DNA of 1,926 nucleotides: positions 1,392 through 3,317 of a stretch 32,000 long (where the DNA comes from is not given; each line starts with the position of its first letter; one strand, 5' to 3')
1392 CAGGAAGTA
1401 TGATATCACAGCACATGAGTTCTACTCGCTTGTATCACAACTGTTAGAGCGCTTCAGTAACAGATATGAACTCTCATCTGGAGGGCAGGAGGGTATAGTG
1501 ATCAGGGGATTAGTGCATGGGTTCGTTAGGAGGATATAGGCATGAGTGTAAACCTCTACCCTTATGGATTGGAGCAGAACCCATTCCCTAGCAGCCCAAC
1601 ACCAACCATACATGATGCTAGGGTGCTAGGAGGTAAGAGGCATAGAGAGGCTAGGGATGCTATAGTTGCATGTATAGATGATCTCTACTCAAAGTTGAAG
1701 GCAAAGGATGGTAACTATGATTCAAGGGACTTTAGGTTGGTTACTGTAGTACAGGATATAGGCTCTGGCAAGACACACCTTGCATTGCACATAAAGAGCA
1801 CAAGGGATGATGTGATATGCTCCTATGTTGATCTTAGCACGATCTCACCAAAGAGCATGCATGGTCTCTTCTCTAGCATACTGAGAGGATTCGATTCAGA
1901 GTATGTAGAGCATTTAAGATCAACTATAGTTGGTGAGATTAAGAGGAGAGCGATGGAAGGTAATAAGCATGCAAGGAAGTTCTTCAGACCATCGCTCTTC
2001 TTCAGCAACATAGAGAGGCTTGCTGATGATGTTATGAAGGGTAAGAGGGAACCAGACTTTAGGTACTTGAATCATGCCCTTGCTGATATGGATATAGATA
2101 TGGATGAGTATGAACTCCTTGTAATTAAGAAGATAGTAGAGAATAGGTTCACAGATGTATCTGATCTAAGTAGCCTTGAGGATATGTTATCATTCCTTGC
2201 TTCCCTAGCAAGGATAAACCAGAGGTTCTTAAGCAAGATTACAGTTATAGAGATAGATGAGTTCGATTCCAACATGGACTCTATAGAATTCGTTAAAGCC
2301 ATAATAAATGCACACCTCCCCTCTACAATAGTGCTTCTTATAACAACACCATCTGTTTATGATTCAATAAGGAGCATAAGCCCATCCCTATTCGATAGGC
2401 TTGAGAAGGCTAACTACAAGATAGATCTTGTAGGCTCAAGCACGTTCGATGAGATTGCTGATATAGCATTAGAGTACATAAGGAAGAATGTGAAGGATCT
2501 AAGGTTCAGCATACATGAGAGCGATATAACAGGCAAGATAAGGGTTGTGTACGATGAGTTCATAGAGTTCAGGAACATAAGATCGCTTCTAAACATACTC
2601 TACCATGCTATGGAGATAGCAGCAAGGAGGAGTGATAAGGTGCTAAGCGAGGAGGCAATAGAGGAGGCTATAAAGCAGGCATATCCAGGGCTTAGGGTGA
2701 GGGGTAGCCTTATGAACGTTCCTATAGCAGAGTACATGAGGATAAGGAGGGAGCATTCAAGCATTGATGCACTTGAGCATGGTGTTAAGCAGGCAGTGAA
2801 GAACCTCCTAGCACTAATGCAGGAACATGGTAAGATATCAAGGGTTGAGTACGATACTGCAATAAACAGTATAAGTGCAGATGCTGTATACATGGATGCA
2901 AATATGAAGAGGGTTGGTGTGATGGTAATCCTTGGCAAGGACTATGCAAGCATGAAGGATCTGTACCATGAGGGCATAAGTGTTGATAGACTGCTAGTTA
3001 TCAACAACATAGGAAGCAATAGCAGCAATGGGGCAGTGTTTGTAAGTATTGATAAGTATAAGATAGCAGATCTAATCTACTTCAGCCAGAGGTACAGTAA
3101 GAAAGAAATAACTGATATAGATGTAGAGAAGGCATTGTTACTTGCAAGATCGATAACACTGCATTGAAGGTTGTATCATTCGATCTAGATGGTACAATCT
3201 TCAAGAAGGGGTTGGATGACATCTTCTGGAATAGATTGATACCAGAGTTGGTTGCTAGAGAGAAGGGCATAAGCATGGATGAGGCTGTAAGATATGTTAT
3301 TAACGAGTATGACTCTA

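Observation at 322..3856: Translationally coupled trio: wHTH/hendecad coiled-coil protein, divergent Orc1/Cdc6-like AAA+ ATPase and HAD hydrolase (candidate uncharacterised module)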

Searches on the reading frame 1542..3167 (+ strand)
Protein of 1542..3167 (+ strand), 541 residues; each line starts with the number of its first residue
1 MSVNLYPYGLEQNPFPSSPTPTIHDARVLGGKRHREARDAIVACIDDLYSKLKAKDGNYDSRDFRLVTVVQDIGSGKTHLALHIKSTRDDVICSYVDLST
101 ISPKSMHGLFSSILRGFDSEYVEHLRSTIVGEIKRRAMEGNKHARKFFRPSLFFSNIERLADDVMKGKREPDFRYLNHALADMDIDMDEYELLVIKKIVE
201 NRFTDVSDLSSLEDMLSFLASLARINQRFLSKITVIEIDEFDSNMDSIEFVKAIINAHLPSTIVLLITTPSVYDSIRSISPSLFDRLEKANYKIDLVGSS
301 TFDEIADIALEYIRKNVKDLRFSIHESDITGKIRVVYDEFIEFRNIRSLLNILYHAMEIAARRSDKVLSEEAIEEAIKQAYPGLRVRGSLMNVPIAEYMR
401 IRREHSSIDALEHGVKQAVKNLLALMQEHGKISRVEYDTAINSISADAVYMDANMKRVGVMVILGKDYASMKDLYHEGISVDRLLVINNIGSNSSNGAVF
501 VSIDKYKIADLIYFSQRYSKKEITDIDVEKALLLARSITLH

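Call 6: search_protein_families(library=pfam, proteins=[window:1542-3167:+], max_evalue=1)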
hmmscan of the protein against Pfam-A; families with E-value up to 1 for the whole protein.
window:1542-3167:+ (541 aa): 1 family
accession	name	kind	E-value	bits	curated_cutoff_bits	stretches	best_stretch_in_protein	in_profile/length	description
PF13401.12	AAA_22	-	0.00057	20.6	27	1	67-136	8-78/130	AAA domain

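Call 7: search_protein_families(library=ncbifam, proteins=[window:1542-3167:+], max_evalue=1)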
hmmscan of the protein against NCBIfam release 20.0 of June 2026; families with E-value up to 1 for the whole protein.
window:1542-3167:+ (541 aa): 1 family
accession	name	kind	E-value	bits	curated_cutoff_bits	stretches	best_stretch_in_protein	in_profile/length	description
NF010996.0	PRK14421.1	equivalog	0.065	13.3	98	1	394-451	31-86/99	acylphosphatase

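Call 8: search_protein_families(library=padloc, proteins=[window:1542-3167:+], max_evalue=1)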
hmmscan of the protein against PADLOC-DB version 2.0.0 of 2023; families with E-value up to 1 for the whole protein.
window:1542-3167:+ (541 aa): 0 families

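Call 9: search_solved_structures(query=window:1542-3167:+, max_evalue=10, show_alignments=2)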
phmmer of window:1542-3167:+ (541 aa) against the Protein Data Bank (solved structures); distinct sequences matched with E-value up to 10: 2.
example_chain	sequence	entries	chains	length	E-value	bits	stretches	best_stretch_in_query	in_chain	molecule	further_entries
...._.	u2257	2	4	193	0.76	12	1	107-200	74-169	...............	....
4one_A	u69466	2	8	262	1.1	11.5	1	246-342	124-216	3-oxoacyl-(Acyl-carrier protein) reductase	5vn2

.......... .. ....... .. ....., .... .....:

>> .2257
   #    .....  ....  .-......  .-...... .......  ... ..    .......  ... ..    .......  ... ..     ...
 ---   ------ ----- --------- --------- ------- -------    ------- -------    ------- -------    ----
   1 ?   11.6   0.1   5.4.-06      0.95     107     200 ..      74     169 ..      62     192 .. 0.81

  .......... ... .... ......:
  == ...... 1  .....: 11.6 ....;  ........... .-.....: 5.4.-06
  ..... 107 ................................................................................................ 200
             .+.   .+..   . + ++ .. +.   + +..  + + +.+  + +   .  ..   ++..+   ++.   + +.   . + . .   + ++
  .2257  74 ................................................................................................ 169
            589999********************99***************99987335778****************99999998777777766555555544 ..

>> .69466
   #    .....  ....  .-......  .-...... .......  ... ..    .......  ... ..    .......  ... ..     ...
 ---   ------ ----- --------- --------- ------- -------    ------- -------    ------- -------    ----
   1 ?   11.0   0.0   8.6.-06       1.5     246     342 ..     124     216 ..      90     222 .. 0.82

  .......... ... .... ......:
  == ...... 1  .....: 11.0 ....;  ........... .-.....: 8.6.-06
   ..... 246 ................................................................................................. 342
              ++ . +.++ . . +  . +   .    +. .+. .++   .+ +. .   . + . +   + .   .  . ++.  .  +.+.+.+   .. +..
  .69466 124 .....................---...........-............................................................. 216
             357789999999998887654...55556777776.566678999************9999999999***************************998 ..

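Call 10: find_homologous_proteins(query=window:1542-3167:+, max_evalue=0.001)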
Query window:1542-3167:+ (541 aa): 1307 proteins with E <= 0.001 among 8000 candidates; the best 120 are listed.
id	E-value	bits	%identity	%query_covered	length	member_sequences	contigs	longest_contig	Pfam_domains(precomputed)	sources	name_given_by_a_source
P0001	0.0e+0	1097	93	100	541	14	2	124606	-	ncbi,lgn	ncbi:MAG: hypothetical protein QXJ44_01330 [Candidatus Nitrosocaldus sp.]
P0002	0.0e+0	1028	86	100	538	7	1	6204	-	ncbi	ncbi:MAG: hypothetical protein QW383_03015 [Candidatus Nitrosocaldus sp.]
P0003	0.0e+0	1016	85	100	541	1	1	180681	-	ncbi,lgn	ncbi:MAG: hypothetical protein ACK4FV_00055 [Candidatus Nitrosocaldus sp.]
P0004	1.2e-294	996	83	100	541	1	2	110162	-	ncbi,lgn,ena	-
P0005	4.0e-292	988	84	99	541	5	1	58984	-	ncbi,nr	ncbi:MAG: hypothetical protein RMJ59_05365 [Candidatus Nitrosocaldus sp.]|nr:hypothetical protein [C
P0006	1.4e-230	785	66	99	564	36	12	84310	-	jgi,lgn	jgi:hypothetical protein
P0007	1.3e-228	778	66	99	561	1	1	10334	-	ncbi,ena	-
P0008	3.2e-215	734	64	99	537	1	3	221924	-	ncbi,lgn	-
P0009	4.1e-210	717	63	100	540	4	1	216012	-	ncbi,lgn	-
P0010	4.2e-210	717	84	73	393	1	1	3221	-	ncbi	ncbi:MAG: hypothetical protein QXN32_06810, partial [Candidatus Nitrosocaldus sp.]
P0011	1.2e-209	716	62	99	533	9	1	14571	-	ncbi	-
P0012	1.3e-189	649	55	99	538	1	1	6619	-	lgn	-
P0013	9.7e-189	647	55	99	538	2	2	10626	-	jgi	-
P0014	1.6e-188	646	55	99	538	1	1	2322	-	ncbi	-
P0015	1.7e-188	646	56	99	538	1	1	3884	-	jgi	-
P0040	7.0e-170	584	49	99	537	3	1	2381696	-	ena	-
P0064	5.2e-145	502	46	99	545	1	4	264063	-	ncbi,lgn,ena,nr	ncbi:MAG TPA: hypothetical protein VJL54_07160 [Nitrososphaera sp.]|nr:hypothetical protein [Nitroso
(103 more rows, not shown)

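Call 13: find_encoding_contigs(protein=P0064, flank=6000, max_places=2)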
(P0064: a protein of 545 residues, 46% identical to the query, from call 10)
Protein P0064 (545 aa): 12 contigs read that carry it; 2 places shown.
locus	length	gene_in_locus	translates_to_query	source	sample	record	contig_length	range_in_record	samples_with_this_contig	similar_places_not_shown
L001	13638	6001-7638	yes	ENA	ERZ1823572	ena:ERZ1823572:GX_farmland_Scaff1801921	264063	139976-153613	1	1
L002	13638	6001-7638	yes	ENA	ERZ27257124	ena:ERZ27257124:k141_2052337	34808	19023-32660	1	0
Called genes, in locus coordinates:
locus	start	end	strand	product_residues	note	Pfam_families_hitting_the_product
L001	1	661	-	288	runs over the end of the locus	PF01513:NAD_kinase, PF20143:NAD_kinase_C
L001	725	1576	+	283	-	PF00581:Rhodanese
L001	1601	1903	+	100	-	-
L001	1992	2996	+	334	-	PF00037:Fer4 (faint), PF12838:Fer4_7 (weak)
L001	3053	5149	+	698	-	PF13506:Glyco_transf_21, PF00535:Glycos_transf_2, PF13641:Glyco_tranf_2_3, PF13632:Glyco_trans_2_3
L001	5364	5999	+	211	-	-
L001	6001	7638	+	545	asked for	-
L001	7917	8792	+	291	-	-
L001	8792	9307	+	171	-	-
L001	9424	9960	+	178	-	PF00072:Response_reg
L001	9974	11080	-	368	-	PF00989:PAS, PF13426:PAS_9, PF00512:HisKA, PF02518:HATPase_c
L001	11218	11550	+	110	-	-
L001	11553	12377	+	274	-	-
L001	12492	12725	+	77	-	-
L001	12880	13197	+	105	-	-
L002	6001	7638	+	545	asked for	-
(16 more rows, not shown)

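Call 14: find_encoding_contigs(protein=P0040, flank=6000, max_places=2)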
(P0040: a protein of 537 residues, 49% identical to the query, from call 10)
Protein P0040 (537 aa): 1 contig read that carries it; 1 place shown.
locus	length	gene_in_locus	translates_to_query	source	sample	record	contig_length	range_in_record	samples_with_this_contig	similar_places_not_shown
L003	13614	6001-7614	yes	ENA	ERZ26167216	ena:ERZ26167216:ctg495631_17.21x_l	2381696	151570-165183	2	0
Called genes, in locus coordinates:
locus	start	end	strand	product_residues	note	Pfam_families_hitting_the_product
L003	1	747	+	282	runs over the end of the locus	PF00581:Rhodanese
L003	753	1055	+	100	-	-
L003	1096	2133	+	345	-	PF13183:Fer4_8 (faint), PF00037:Fer4 (faint), PF12838:Fer4_7 (weak), PF13187:Fer4_9 (faint), PF13237:Fer4_10 (weak)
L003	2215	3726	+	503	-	PF13506:Glyco_transf_21, PF13641:Glyco_tranf_2_3, PF00535:Glycos_transf_2, PF13632:Glyco_trans_2_3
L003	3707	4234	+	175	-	-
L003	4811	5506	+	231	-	-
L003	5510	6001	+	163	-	-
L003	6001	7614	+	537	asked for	-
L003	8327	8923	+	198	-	-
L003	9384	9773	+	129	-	PF04266:ASCH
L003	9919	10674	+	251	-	-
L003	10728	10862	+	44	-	-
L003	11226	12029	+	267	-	-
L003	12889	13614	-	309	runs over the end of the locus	PF13489:Methyltransf_23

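Call 23: find_related_loci(query=A1, collection=genome_contigs, flank=6000)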
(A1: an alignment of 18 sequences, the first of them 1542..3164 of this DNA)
Query A1 (541 aa) in genome_contigs; peptide patterns used: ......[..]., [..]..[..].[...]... (x = any residue, [..] = any of these).
447 stretches matched a pattern; 378 encode a relative of the query (tblastn E <= 1e-3); the best 80 are kept; 80 distinct loci.
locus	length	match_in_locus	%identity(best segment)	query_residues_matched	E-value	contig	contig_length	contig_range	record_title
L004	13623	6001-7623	94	1-541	0e+0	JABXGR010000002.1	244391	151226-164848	MAG: Candidatus Nitrosocaldus schleperae isolate JZ-1.bins.77 NODE_2_length_244391_cov_5.36341, whole genome shotgun seq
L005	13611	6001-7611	85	2-541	0e+0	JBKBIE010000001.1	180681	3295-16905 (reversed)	MAG: Candidatus Nitrosocaldus sp. isolate 21I_052.bin.46 NODE_1_length_180681_cov_116.895130, whole genome shotgun seque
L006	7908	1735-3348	86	1-541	0e+0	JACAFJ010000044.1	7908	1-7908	MAG: Candidatus Nitrosocaldus tengchongensis isolate QQ.bins.115137 NODE_45_length_7908_cov_8.35561, whole genome shotgu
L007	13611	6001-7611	83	2-541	0e+0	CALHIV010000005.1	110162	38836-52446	MAG: uncultured Nitrososphaerales archaeon isolate S1_Bin_METABAT__108_1 genome assembly, contig: c_000000582349, whole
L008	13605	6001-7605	84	6-541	0e+0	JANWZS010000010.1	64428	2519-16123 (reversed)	MAG: Candidatus Nitrosocaldus sp. isolate SKYG19 NODE_10_length_64428_cov_5.207456, whole genome shotgun sequence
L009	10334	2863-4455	66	5-541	0e+0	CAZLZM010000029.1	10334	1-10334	MAG TPA_asm: uncultured Nitrosopumilales archaeon isolate binchicken_co71_71 genome assembly, contig: NODE_2863_length_1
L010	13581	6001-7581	64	5-541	0e+0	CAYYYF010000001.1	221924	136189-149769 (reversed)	MAG TPA_asm: uncultured Nitrosopumilales archaeon isolate binchicken_co30_36 genome assembly, contig: NODE_60_length_221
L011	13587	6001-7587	63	2-541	0e+0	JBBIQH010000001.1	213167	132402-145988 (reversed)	MAG: Nitrososphaerales archaeon isolate QH2S170213_bin_321 NODE_23_length_213167_cov_5.04128, whole genome shotgun seque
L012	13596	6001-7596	53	5-540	0e+0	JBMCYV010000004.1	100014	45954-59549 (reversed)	MAG: Candidatus Nitrosomirales archaeon isolate DSS1 Ga0376076_0000303, whole genome shotgun sequence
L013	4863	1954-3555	51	5-540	0e+0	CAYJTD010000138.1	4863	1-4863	MAG TPA_asm: uncultured Nitrosopumilales archaeon isolate ERP125453_co1_312 genome assembly, contig: NODE_23707_length_4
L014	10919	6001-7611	52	5-541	0e+0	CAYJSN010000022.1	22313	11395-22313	MAG TPA_asm: uncultured Nitrosopumilales archaeon isolate ERP125453_co1_176 genome assembly, contig: NODE_2179_length_22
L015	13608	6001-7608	50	5-540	0e+0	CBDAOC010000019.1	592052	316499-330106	MAG: Nitrososphaerales archaeon isolate e30e03c6-d171-4630-a17b-0e0776d16b44 genome assembly, contig: contig_19, whole g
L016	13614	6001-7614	52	5-540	0e+0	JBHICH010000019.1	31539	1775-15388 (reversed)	MAG: Nitrososphaerales archaeon isolate bea2_sp3_bin.8 NODE_41_length_31539_cov_9.834043, whole genome shotgun sequence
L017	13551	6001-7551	49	6-540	8e-168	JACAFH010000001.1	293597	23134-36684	MAG: Candidatus Nitrosothermus koennekii isolate QQ.bins.88 NODE_1_length_293597_cov_11.9167, whole genome shotgun seque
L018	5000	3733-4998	54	5-428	9e-166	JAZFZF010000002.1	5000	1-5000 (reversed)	MAG: Nitrososphaerales archaeon isolate MT6bin.18 MT6bin.18_2, whole genome shotgun sequence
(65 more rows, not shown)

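Call 26: predict_structure(alignment_id=A1)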
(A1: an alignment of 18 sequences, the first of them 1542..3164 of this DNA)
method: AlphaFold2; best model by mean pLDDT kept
length: 541 residues; sequences in the alignment: 18
mean_pLDDT: 84.3   pTM: 0.68
mean pLDDT of the five models: 84.3, 81.1, 78.7, 78.4, 69.6
residues with pLDDT >= 90: 245; 70-90: 217; 50-70: 70; < 50: 9
segments of 3 or more residues with pLDDT < 50: 22-24
pLDDT, mean of each block of 10 residues (from residue 1): 76 78 55 80 88 59 84 59 72 88 87 91 95 93 92 87 93 90 75 94 89 94 91 91 92 92 91 92 92 80 82 76 86 90 83 94 93 93 86 93 87 92 92 79 71 88 73 57 82 62 88 94 91 84 57
secondary structure, 60 per line:
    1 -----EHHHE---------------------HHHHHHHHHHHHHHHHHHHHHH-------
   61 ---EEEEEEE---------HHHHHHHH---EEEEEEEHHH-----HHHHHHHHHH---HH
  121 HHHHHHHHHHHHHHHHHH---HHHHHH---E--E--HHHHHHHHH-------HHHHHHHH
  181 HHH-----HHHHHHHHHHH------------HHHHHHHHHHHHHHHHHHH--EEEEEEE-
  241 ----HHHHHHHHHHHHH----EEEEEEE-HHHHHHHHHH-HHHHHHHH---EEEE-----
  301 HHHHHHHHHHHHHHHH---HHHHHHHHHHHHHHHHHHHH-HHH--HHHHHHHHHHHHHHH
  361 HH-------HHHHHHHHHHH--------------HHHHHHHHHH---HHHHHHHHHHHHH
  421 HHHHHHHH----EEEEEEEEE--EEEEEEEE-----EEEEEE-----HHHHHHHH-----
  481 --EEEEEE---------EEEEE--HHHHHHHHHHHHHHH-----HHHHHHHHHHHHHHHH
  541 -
elements in order: H32-53 E64-70 H80-87 E91-97 H106-115 H119-138 H142-147 H157-165 H173-183 H189-199 H212-230 E233-239 H245-257 E262-268 H270-279 H281-288 E292-295 H301-316 H320-339 H346-362 H370-380 H395-404 H408-428 E433-441 E444-451 E457-462 H468-475 E483-488 E498-502 H505-519 H525-540

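Call 28: search_protein_representatives(alignment_id=A1)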
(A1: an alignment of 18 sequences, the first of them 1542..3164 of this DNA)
Query: 18 sequences, 538 profile positions. Proteins with E-value up to 0.001 (for the whole library): 95; up to 1e-10: 81; up to 1e-30: 35. The best 95 are listed.
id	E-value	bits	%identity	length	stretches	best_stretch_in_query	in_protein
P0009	2.4e-240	815.3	-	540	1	1-538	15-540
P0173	1.3e-208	710.5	-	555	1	1-538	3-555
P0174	1.9e-206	703.4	-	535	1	1-537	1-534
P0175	5.4e-196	668.9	-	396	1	1-389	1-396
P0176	1.4e-184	631.2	-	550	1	1-537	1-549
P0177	4.6e-182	622.9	-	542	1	1-538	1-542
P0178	4.7e-171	586.6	-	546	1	1-538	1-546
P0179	1.5e-154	532.2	-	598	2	199-537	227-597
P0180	2.5e-143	495.1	-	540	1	1-537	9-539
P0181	5.3e-142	490.7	-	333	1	208-538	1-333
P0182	3.8e-128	445.0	-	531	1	1-537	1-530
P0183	5.5e-116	404.9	-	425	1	134-537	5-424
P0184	7.4e-116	404.4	-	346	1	186-537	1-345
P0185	4.4e-97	342.5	-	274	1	108-362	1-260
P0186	9.8e-91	321.5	-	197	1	342-538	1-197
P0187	1.9e-88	314.0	-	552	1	2-535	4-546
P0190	3.0e-67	244.0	-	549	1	2-535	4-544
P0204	9.5e-32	126.9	-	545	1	1-430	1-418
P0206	8.7e-31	123.7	-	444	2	228-517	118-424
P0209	4.4e-29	118.1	-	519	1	56-519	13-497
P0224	1.6e-21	93.1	-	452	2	228-516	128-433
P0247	1.1e-11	60.6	-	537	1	1-463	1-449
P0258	1.2e-07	47.4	-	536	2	1-347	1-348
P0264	3.6e-04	35.9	-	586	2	387-525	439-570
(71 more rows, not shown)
